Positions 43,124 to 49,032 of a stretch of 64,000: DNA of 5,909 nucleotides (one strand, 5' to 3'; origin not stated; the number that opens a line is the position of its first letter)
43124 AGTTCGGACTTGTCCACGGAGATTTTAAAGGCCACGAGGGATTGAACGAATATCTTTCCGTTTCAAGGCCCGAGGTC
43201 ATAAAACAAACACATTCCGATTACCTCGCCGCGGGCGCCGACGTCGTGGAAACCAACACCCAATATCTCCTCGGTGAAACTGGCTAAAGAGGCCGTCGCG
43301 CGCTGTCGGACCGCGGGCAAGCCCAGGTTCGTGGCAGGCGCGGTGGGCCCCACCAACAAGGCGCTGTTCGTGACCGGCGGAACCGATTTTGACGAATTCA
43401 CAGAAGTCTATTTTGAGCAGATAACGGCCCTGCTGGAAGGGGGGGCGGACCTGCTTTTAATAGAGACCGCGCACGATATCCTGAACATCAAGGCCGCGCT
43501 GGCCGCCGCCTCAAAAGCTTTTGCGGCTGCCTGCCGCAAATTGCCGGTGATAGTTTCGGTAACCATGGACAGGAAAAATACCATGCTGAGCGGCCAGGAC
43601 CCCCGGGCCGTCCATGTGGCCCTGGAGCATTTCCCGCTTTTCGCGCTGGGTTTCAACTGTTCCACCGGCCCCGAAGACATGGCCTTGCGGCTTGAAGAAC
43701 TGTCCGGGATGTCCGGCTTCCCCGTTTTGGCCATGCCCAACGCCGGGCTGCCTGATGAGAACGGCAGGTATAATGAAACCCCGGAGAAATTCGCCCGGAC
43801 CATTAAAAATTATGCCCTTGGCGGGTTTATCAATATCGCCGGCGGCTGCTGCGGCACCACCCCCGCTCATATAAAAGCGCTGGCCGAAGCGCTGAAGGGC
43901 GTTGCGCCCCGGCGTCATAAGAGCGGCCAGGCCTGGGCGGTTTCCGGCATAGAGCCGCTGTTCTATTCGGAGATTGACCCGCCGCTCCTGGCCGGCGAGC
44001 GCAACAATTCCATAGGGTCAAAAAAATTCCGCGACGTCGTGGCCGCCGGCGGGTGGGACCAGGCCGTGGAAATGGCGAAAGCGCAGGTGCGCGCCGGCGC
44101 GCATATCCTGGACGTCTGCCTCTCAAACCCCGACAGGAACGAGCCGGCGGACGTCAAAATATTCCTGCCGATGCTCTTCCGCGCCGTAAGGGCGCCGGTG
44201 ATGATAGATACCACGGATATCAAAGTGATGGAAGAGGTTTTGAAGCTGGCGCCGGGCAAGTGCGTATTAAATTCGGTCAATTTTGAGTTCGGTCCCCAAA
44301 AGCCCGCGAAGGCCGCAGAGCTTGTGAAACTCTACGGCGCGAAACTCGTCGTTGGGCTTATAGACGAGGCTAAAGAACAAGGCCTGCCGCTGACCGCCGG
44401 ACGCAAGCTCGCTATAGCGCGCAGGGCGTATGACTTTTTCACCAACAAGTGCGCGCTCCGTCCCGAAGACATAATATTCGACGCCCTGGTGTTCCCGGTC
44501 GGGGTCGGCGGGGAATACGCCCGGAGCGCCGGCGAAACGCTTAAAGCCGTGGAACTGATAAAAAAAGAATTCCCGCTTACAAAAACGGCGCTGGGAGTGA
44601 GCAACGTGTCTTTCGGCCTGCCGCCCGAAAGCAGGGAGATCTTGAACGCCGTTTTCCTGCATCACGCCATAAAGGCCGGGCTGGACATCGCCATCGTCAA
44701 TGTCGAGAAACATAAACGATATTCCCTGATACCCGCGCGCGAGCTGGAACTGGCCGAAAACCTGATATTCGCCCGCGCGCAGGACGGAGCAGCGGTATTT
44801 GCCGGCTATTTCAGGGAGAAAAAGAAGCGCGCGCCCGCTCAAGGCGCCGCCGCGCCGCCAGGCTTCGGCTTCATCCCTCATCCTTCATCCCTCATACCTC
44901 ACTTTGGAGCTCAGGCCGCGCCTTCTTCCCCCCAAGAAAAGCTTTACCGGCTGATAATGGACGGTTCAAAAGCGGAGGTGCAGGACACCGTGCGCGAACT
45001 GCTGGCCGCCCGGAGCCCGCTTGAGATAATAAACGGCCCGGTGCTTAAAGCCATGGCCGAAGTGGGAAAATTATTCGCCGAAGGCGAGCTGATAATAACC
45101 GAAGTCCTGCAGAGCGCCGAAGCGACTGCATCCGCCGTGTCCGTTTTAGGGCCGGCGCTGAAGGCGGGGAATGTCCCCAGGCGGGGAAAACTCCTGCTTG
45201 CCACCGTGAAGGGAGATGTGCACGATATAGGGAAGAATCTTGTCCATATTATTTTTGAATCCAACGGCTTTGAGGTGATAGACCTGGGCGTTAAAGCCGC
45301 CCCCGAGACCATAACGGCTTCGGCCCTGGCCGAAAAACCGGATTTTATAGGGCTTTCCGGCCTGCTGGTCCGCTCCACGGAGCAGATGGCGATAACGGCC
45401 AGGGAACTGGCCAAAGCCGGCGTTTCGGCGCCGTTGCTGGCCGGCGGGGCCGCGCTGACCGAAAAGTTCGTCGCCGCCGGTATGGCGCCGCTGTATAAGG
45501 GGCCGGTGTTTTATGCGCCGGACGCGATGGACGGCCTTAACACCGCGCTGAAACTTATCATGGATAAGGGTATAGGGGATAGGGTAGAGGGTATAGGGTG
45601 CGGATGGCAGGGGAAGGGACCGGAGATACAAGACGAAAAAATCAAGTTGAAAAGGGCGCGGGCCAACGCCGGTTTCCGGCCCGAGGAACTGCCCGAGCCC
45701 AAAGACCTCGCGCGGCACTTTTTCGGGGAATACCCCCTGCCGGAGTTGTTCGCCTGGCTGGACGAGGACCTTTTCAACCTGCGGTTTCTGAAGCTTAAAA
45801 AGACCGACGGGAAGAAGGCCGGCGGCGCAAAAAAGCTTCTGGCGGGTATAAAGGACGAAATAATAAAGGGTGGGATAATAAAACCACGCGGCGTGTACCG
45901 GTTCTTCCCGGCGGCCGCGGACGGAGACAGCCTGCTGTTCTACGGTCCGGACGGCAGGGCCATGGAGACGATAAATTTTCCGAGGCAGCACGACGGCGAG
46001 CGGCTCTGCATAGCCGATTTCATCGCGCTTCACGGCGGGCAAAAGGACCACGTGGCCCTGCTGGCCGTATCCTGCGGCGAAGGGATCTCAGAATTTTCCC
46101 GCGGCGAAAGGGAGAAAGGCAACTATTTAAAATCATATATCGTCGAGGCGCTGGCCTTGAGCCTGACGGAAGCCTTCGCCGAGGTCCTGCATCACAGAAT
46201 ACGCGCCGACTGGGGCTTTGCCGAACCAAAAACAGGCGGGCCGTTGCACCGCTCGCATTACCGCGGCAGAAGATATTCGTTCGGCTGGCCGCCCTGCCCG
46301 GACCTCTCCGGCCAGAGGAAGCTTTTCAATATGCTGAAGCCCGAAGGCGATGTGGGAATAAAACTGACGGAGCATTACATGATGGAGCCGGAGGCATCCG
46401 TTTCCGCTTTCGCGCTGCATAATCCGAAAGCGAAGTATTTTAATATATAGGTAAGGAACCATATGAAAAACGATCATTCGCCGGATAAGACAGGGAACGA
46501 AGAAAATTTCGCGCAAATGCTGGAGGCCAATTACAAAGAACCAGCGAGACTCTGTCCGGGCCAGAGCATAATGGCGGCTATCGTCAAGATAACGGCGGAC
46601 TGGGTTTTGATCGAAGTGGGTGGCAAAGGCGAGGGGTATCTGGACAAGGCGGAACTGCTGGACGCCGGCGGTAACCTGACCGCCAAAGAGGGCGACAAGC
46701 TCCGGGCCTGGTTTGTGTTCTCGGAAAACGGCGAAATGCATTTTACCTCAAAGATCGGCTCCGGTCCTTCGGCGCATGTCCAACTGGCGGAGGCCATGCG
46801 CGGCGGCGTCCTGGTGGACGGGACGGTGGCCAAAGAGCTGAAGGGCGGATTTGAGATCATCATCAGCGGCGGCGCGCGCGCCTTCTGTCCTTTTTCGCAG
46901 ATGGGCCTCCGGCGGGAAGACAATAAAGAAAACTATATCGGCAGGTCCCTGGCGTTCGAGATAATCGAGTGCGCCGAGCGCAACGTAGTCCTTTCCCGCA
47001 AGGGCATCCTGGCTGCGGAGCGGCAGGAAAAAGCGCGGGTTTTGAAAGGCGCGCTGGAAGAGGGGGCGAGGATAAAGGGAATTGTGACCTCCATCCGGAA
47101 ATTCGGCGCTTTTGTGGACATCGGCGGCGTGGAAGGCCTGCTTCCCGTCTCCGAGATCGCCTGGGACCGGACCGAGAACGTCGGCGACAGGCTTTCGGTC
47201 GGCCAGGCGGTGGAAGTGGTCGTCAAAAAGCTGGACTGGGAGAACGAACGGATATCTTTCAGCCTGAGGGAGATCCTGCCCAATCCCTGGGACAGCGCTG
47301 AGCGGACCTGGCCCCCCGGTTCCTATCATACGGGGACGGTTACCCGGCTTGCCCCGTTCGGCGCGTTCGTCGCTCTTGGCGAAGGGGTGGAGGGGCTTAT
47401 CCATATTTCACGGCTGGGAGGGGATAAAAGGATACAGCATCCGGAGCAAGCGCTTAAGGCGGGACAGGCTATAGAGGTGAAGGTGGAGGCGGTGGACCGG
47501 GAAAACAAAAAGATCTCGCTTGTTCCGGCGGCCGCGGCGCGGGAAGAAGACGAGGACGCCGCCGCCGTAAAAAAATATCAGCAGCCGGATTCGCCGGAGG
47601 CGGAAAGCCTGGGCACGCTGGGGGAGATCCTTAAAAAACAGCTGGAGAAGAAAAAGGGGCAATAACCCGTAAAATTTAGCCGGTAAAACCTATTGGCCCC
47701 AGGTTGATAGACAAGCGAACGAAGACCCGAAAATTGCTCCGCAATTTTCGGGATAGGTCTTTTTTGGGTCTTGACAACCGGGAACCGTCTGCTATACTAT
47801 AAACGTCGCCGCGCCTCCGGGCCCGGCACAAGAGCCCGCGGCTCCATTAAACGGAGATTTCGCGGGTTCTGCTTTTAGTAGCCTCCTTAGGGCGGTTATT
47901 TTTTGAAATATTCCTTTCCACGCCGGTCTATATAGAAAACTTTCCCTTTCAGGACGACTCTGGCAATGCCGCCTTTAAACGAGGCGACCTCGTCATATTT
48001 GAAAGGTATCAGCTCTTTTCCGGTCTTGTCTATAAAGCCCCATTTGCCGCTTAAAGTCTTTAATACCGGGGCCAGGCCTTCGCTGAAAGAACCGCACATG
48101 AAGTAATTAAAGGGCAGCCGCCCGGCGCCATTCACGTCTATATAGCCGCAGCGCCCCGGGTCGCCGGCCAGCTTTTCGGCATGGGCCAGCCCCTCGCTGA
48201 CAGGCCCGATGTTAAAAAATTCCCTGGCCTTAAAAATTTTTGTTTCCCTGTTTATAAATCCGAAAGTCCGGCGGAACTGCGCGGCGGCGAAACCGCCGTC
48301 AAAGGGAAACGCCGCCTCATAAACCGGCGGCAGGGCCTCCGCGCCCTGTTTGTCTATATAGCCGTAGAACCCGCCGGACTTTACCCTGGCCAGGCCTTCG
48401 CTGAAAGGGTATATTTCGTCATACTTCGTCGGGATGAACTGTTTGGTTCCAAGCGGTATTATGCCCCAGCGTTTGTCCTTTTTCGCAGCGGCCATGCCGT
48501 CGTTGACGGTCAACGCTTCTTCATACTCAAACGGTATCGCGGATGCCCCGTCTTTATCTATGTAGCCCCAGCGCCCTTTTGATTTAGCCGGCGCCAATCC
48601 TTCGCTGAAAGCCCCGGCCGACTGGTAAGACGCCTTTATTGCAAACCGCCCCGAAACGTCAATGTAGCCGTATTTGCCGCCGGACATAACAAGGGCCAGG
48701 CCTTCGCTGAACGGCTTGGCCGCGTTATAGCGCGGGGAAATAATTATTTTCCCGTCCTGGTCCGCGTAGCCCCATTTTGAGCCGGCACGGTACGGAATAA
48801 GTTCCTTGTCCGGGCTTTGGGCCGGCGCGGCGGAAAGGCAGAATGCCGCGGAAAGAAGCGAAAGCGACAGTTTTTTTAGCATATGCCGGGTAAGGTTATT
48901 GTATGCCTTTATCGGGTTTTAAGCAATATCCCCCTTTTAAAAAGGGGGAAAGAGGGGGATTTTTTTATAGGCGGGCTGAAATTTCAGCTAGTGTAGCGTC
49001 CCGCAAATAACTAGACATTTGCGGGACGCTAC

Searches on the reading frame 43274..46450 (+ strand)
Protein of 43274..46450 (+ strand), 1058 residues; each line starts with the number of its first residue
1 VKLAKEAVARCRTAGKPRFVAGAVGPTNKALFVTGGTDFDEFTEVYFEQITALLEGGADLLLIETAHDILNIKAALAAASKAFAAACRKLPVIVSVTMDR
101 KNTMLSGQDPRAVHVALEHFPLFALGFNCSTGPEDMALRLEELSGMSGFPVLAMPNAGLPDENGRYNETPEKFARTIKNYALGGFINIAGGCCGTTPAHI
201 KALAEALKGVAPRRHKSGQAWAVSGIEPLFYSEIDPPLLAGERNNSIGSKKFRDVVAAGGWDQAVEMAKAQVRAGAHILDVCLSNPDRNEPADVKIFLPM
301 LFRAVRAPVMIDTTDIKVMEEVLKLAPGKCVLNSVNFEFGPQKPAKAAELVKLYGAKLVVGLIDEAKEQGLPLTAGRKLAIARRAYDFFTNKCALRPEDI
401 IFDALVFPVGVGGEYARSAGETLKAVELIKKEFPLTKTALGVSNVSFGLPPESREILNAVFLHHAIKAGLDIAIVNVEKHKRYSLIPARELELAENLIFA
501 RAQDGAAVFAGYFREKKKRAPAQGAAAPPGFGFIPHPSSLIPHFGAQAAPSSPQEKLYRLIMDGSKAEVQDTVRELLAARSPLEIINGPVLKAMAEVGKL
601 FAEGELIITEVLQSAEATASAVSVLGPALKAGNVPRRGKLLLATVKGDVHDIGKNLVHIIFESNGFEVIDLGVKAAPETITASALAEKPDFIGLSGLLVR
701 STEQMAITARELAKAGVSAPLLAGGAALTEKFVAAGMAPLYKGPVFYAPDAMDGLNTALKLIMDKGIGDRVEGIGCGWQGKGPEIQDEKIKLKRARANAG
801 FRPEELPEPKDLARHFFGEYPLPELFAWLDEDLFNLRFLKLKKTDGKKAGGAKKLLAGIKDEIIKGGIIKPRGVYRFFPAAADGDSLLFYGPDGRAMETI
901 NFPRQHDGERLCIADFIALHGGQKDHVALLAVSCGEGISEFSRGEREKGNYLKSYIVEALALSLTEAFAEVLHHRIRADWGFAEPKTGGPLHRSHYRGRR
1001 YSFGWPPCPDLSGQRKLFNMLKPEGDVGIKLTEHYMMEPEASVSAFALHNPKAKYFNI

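Call 87: search_protein_families(library=pfam, proteins=[window:43274-46450:+])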
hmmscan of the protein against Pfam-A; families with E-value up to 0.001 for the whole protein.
window:43274-46450:+ (1058 aa): 5 families
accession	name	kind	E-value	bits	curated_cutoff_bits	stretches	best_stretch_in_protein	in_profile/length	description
PF02574.22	S-methyl_trans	-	4.3e-54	184.7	22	1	2-207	79-283/283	Homocysteine S-methyltransferase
PF02965.22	Met_synt_B12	-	2.3e-45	155.6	25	1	860-1058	48-257/273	Vitamin B12 dependent methionine synthase, activation domain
PF00809.28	Pterin_bind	-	1.4e-33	117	25.5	1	242-476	2-244/244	Pterin binding enzyme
PF02310.24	B12-binding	-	3.6e-18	66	32.1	1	639-729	2-94/121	B12 binding domain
PF02607.22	B12-binding_2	-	3.7e-17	62.7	23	1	554-625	2-73/74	B12 binding domain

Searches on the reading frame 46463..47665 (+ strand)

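Call 87: search_protein_families(library=pfam, proteins=[window:46463-47665:+])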
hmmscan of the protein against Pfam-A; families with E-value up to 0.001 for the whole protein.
window:46463-47665:+ (400 aa): 5 families
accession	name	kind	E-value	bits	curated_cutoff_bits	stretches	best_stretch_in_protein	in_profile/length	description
PF00575.29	S1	-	1.5e-48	163.5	22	2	199-269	3-74/74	S1 RNA binding domain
PF23459.1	S1_RRP5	-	4.9e-15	56.3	27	2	285-350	3-67/72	RRP5 S1 domain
PF13509.12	S1_2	-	8.8e-08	32.6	21.8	0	204-246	5-46/61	S1 domain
PF18614.7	RNase_II_C_S1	-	5e-06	26.7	26.6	0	327-356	30-59/59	RNase II-type exonuclease C-terminal S1 domain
PF21710.3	Spt6_S1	-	2.7e-05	24.8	27.5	0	293-352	24-83/91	Spt6, S1/OB domain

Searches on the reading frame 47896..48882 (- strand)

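Call 87: search_protein_families(library=pfam, proteins=[window:47896-48882:-])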
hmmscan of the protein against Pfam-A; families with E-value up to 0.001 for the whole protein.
window:47896-48882:- (328 aa): 1 family
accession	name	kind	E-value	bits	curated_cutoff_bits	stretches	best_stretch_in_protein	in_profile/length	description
PF14903.11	WG_beta_rep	-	3.8e-73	241.6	25.6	6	37-71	1-35/35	WG containing repeat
